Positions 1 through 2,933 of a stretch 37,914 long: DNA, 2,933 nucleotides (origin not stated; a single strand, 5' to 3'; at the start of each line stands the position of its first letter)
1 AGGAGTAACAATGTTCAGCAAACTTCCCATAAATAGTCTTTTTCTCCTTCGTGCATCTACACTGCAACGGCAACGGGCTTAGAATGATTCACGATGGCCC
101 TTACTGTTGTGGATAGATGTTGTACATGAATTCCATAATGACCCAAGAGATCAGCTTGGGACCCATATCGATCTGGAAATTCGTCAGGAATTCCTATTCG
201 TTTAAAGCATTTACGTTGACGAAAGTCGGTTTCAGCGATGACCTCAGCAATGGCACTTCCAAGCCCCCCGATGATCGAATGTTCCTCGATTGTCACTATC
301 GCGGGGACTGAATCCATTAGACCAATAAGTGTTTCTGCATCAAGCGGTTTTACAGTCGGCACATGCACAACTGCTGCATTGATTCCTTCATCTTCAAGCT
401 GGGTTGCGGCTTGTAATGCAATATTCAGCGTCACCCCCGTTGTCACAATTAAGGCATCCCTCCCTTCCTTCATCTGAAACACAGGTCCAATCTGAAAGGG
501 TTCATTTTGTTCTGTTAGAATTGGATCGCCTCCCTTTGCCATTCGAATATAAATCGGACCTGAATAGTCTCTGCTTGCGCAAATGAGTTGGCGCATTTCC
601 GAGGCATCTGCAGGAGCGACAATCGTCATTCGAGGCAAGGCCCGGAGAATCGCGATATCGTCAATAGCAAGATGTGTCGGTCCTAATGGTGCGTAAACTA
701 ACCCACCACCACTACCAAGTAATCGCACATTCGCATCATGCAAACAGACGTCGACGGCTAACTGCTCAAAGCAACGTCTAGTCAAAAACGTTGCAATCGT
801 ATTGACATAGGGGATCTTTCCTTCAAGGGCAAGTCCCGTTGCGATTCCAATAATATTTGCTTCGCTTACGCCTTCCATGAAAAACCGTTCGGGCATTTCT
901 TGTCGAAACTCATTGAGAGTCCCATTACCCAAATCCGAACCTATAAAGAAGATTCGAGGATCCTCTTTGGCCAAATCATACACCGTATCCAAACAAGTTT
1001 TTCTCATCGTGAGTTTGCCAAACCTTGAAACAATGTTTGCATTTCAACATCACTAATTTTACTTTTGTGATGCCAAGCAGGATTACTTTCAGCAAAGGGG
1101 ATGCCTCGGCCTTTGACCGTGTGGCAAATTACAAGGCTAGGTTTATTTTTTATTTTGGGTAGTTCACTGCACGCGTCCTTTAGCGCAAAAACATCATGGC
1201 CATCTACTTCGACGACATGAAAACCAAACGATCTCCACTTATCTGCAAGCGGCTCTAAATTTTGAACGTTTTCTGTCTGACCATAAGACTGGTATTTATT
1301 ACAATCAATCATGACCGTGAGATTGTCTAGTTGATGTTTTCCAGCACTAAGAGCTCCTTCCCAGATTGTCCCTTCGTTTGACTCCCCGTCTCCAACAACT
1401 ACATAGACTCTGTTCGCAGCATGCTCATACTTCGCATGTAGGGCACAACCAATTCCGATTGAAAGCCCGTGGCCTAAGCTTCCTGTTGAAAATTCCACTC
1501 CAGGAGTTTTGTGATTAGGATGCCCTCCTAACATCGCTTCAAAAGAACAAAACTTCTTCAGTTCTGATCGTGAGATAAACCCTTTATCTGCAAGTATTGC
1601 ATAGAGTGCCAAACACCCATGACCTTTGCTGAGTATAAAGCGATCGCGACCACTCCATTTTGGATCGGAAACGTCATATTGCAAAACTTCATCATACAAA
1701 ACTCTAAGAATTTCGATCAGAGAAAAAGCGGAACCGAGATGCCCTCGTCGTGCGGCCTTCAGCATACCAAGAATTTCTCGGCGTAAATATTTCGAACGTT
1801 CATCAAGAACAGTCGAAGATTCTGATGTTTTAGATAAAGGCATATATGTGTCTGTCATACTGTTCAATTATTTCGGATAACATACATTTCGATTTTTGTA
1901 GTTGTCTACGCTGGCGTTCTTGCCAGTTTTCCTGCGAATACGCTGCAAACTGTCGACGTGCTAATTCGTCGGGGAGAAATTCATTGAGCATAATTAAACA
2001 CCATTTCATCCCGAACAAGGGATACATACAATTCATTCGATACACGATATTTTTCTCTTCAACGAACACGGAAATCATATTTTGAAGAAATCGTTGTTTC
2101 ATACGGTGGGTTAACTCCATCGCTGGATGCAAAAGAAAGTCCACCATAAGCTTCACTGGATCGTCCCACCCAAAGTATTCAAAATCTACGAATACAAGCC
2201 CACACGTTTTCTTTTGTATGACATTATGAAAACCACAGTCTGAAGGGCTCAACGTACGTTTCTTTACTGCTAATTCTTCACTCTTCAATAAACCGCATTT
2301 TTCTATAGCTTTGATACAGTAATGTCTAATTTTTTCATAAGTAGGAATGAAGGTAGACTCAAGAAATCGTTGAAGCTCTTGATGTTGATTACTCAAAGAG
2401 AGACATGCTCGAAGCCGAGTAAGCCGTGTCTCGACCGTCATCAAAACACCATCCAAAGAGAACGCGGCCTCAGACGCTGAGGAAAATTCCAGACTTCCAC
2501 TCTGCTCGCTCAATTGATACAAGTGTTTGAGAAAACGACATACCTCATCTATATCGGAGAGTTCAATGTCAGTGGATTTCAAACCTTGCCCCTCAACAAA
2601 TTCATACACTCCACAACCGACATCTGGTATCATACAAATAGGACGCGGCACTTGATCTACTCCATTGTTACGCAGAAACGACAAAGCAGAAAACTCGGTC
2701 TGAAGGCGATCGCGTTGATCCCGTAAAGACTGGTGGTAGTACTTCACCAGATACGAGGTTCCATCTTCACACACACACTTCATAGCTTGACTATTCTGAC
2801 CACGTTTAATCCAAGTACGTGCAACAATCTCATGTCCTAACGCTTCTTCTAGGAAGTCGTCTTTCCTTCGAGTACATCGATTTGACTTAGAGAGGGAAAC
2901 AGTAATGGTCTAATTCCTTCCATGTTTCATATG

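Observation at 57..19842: A 19-gene, about 19.8-kb sugar-nucleotide tailoring block next to the late flagellar genes: a candidate undescribed heptose-derived glycan pathway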

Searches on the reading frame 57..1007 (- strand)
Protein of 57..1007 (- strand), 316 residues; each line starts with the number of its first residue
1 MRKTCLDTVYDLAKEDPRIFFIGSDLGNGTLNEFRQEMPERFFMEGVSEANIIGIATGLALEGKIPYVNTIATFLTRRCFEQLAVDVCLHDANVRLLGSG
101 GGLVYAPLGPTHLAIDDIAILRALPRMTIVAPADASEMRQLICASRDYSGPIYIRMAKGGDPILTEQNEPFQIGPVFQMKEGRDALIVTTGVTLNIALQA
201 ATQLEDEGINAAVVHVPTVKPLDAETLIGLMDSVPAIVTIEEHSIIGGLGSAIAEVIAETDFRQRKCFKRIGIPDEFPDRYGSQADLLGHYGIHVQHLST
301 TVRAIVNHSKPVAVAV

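Call 4: search_protein_families(library=pfam, proteins=[window:57-1007:-])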
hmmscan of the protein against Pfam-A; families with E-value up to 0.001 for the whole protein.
window:57-1007:- (316 aa): 4 families
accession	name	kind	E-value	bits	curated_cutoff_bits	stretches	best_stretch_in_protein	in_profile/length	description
PF02779.29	Transket_pyr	-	2e-28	99.6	27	1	1-158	5-169/174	Transketolase, pyrimidine binding domain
PF02780.25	Transketolase_C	-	3.5e-27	95.2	25.9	1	179-297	6-123/124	Transketolase, C-terminal domain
PF22613.1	Transketolase_C_1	-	4.5e-06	27.3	27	1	181-225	10-54/113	Transketolase-like TK C-terminal domain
PF17147.9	PFOR_II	-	0.00017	22.3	27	1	184-263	2-81/102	Pyruvate:ferredoxin oxidoreductase core domain II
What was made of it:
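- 57..1007 (-): Transketolase 2, Pyr/C-terminal half. Pfam Transket_pyr plus Transketolase_C (call 4).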

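Call 6: search_protein_families(library=ncbifam, proteins=[window:57-1007:-], max_evalue=0.00001)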
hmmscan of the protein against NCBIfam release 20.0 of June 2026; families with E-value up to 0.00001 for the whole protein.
window:57-1007:- (316 aa): 9 families
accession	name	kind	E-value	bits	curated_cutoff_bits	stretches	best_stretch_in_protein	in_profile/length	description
NF004559.0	PRK05899.2-5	equivalog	1.1e-63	215.5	488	1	7-307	326-625/627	transketolase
TIGR00204.1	dxs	equivalog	3.2e-53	181.2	465.95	1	6-305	317-614/616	1-deoxy-D-xylulose-5-phosphate synthase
NF003933.0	PRK05444.2-2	equivalog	3.5e-44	151.3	395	1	10-305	304-604/606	1-deoxy-D-xylulose-5-phosphate synthase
NF008968.0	PRK12315.1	subfamily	3.5e-32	111.4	510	1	5-305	285-580/582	1-deoxy-D-xylulose-5-phosphate synthase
NF004556.0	PRK05899.2-2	equivalog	9.5e-30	103.4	575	1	14-305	343-637/639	transketolase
NF006667.0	PRK09212.1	subfamily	1.6e-20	73.3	321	1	15-263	20-282/327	pyruvate dehydrogenase complex E1 component subunit beta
NF008854.0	PRK11892.1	equivalog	3.6e-16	58.9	454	1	29-262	181-420/464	pyruvate dehydrogenase complex E1 component subunit beta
TIGR00232.1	tktlase_bact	equivalog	2.6e-13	49.2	682.25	1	33-225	383-583/654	transketolase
NF004558.0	PRK05899.2-4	equivalog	2.7e-11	42.6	788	1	32-242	383-598/651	transketolase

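Call 8: find_encoding_contigs(protein=window:57-1007:-, flank=10000, max_places=6)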
Protein window:57-1007:- (316 aa): 1 contig read that carries it; 1 place shown.
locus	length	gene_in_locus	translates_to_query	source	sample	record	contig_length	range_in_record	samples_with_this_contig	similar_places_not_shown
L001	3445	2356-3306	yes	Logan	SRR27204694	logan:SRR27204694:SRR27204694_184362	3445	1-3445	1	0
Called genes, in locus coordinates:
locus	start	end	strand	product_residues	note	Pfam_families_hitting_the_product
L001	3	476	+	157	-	?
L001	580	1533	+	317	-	-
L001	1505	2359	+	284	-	PF13292:DXP_synthase_N (weak), PF00456:Transketolase_N, PF00676:E1_dh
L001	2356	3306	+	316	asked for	PF02779:Transket_pyr, PF02780:Transketolase_C, PF22613:Transketolase_C_1 (weak)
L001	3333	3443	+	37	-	?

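Call 18: find_related_loci(query=window:57-1007:-, collection=metagenome_contigs, flank=10000)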
Query window:57-1007:- (316 aa) in metagenome_contigs; peptide patterns used: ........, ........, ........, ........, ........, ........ (x = any residue, [..] = any of these).
575 stretches matched a pattern; 488 encode a relative of the query (tblastn E <= 1e-3); the best 80 are kept; 80 distinct loci.
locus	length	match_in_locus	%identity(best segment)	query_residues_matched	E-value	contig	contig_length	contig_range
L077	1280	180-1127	66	1-316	2e-156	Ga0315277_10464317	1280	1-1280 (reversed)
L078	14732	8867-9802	66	1-312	1e-140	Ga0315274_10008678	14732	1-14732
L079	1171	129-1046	67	1-306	7e-155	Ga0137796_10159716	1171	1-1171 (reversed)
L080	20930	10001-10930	67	1-311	4e-140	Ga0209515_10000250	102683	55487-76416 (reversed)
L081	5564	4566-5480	69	1-305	1e-139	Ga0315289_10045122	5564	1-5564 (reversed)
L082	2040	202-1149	65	1-316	1e-148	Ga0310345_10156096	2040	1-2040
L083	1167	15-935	66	1-307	1e-152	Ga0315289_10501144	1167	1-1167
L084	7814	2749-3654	67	1-302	1e-138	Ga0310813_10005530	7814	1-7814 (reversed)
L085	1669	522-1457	66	1-311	6e-150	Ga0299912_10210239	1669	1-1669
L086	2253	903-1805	67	1-302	2e-147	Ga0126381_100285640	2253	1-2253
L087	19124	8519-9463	65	1-315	2e-138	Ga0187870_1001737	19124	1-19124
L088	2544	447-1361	67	1-305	2e-146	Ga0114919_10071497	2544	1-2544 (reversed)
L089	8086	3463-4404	66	1-314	4e-138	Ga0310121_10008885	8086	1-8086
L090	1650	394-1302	66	1-307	6e-150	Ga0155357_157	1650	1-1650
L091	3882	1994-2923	65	1-310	1e-141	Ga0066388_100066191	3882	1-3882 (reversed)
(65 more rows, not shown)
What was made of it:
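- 57..1007 (-): 488 metagenome relatives, the best at 60-69% identity (call 18).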

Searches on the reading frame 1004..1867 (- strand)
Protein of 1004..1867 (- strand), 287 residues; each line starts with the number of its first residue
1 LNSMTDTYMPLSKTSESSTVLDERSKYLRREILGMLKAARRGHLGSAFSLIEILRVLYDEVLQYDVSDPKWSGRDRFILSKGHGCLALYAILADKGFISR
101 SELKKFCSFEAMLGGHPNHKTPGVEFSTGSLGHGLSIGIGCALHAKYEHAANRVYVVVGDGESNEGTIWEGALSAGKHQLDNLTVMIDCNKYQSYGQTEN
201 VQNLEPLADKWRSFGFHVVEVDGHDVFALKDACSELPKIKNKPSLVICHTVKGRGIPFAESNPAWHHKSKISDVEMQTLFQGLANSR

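Call 4: search_protein_families(library=pfam, proteins=[window:1004-1867:-])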
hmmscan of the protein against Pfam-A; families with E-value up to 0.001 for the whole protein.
window:1004-1867:- (287 aa): 4 families
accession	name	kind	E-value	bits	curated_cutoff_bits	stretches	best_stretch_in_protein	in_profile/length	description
PF00456.26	Transketolase_N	-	5.9e-49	167.3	22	1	33-273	14-265/334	Transketolase, thiamine diphosphate binding domain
PF00676.26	E1_dh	-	1.7e-11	44.1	22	1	123-236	93-207/300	Dehydrogenase E1 component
PF13292.11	DXP_synthase_N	-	4.7e-08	33.1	21.2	1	20-192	17-173/274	1-deoxy-D-xylulose-5-phosphate synthase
PF09364.15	XFP_N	-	4.4e-05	22.9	23.7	1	103-234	114-245/364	XFP N-terminal domain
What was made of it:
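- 1004..1858 (-): Transketolase 2, N-terminal half. Pfam Transketolase_N 167 bits (call 4).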

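Call 6: search_protein_families(library=ncbifam, proteins=[window:1004-1867:-], max_evalue=0.00001)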
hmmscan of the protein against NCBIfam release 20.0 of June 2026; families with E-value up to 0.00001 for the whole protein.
window:1004-1867:- (287 aa): 12 families
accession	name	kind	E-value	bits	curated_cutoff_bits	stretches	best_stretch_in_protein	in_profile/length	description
NF004559.0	PRK05899.2-5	equivalog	2.8e-78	263.7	488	1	13-273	10-270/627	transketolase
NF004556.0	PRK05899.2-2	equivalog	5.3e-57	193.5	575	1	16-273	12-267/639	transketolase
TIGR00232.1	tktlase_bact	equivalog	2.1e-49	168.4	682.25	1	33-277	12-267/654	transketolase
NF004558.0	PRK05899.2-4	equivalog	1.8e-46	158.8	788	1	31-280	13-267/651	transketolase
TIGR03182.1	PDH_E1_alph_y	equivalog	1.3e-13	50.5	393.85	1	129-268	110-250/315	pyruvate dehydrogenase (acetyl-transferring) E1 component subunit alpha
TIGR00204.1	dxs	equivalog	1.7e-11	43.4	465.95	1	18-188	15-170/616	1-deoxy-D-xylulose-5-phosphate synthase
TIGR03181.1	PDH_E1_alph_x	equivalog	2.6e-11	43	411.35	1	131-235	124-227/341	pyruvate dehydrogenase (acetyl-transferring) E1 component subunit alpha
TIGR00759.1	aceE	equivalog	4.9e-11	41.3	859.9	1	42-205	102-273/885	pyruvate dehydrogenase (acetyl-transferring), homodimeric type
NF003933.0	PRK05444.2-2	equivalog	9e-10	37.7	395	1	20-273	24-271/606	1-deoxy-D-xylulose-5-phosphate synthase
TIGR03186.1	AKGDH_not_PDH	exception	6.5e-09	34.6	1408.3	0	42-219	102-287/889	alpha-ketoglutarate dehydrogenase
NF003616.0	PRK05261.1-1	subfamily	2.8e-07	29.2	777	1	111-223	123-235/788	phosphoketolase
NF008968.0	PRK12315.1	subfamily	2.8e-06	25.9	510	1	126-274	111-267/582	1-deoxy-D-xylulose-5-phosphate synthase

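Call 22: search_solved_structures(query=window:1004-1867:-, max_evalue=1e-10)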
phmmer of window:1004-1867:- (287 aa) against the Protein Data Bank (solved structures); distinct sequences matched with E-value up to 1e-10: 41.
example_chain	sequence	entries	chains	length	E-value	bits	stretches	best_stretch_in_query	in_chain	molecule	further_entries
6yak_AAA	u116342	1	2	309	1.3e-66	227.9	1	26-269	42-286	N-terminal component of the split chain transketolase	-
3mos_A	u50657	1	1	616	9.5e-46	159.4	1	22-273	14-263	Transketolase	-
3ooy_A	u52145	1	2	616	9.5e-46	159.4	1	22-273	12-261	Transketolase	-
4kxu_A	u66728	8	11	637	9.8e-46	159.3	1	22-273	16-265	Transketolase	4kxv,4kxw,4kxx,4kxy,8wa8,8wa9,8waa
6rjb_A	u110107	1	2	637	9.8e-46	159.3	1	22-273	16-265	Transketolase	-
6ha3_A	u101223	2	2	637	2.6e-45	158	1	22-273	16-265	Transketolase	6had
3kom_A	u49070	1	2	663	1.2e-35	126.2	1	36-277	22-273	Transketolase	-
3rim_A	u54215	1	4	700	1.2e-33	119.7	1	37-259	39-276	Transketolase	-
1qgd_A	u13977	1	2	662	1.5e-33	119.3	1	31-276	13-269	PROTEIN (TRANSKETOLASE)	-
5i5g_A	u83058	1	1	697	8.5e-33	116.9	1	26-256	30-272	Transketolase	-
5hje_A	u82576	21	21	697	8.5e-33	116.9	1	26-256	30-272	Transketolase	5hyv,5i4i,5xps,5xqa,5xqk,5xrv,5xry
5i51_A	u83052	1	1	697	8.5e-33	116.9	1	26-256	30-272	Transketolase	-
8r3o_A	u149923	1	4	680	1e-32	116.7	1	33-276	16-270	Transketolase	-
2r5n_A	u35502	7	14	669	1e-32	116.6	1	29-276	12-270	Transketolase 1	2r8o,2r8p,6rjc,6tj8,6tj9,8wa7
5hht_A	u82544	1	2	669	1e-32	116.6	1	29-276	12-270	Transketolase 1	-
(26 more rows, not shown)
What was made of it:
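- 1004..1858 (-): Best PDB hit the split-chain transketolase 6YAK at 228 bits (call 22).
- On Transketolase (split type): 6YAK split transketolase at 228 bits (call 22).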

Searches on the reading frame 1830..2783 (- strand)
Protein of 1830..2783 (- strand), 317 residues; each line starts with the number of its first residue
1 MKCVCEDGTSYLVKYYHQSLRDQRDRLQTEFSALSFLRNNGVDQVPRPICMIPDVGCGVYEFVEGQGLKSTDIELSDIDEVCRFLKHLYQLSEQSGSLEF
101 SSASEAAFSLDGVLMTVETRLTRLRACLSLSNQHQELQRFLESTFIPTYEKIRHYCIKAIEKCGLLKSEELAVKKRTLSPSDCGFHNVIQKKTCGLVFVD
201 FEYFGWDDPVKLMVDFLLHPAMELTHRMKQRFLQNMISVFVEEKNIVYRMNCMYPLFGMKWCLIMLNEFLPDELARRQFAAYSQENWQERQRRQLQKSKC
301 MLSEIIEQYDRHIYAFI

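Call 4: search_protein_families(library=pfam, proteins=[window:1830-2783:-])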
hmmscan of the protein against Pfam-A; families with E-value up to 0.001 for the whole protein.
window:1830-2783:- (317 aa): 1 family
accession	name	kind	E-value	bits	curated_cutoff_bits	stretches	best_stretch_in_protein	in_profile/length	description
PF01636.29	APH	-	5.1e-05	23.6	23.2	1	9-210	21-203/239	Phosphotransferase enzyme family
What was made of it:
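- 1830..2783 (-): APH-fold kinase of an unnamed family, functionally tied to the HAD gene. Pfam APH 23.6 bits, at threshold (call 4).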

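Call 6: search_protein_families(library=ncbifam, proteins=[window:1830-2783:-], max_evalue=0.00001)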
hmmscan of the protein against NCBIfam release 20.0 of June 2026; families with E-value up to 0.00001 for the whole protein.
window:1830-2783:- (317 aa): 1 family
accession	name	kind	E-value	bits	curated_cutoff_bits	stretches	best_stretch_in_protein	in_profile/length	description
TIGR02906.1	spore_CotS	subfamily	1.2e-06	27.7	172.7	1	33-243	40-253/314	CotS family spore coat protein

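Call 20: search_solved_structures(query=window:1830-2783:-, max_evalue=0.01)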
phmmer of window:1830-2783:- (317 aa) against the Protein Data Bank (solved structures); distinct sequences matched with E-value up to 0.01: 0.

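Call 62: search_solved_structures(query=A2, max_evalue=0.1)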
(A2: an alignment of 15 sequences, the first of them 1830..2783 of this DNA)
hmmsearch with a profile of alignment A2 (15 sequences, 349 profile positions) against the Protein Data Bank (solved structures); distinct sequences matched with E-value up to 0.1: 1.
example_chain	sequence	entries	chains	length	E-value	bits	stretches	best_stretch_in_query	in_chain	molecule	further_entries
8agy_A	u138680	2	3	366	0.00014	24.1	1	8-101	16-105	Corramycin phosphotransferase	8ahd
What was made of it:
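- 1830..2783 (-): A profile hits only corramycin phosphotransferase, E 1.4e-4 (call 62).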
